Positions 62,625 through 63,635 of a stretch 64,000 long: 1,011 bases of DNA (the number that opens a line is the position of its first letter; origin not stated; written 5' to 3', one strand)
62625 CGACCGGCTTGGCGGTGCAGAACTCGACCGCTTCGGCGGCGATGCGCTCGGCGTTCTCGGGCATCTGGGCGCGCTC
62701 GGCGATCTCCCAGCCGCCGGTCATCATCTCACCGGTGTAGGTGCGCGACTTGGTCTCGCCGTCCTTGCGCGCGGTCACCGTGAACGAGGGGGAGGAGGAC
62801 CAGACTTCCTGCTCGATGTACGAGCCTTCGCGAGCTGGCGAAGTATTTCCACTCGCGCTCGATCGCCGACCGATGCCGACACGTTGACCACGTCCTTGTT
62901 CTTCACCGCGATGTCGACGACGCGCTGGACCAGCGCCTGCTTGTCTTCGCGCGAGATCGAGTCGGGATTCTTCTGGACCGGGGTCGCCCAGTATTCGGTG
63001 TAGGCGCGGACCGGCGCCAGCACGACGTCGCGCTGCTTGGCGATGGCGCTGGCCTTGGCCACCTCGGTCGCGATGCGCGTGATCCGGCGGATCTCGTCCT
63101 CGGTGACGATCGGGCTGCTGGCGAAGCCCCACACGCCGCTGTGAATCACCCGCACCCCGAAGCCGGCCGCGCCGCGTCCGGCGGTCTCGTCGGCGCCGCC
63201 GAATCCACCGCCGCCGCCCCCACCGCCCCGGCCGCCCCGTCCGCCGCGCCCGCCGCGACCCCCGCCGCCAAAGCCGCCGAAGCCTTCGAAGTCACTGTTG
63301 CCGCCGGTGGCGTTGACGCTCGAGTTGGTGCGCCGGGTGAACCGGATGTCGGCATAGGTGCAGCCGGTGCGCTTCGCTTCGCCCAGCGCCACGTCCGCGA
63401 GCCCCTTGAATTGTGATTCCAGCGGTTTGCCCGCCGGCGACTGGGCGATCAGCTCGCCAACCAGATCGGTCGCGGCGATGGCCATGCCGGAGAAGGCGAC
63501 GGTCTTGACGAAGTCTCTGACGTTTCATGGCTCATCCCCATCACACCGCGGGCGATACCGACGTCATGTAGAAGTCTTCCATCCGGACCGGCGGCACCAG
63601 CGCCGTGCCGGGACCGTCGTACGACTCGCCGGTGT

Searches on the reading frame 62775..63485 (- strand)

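Call 66: search_protein_families(library=pfam, proteins=[window:62775-63485:-], max_evalue=0.01)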
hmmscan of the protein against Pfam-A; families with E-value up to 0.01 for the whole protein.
window:62775-63485:- (236 aa): 1 family
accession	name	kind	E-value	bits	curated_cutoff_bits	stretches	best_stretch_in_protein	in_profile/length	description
PF01523.21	PmbA_TldD_1st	-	2.9e-05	24.5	20.9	1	107-140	29-62/65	PmbA/TldA metallopeptidase domain 1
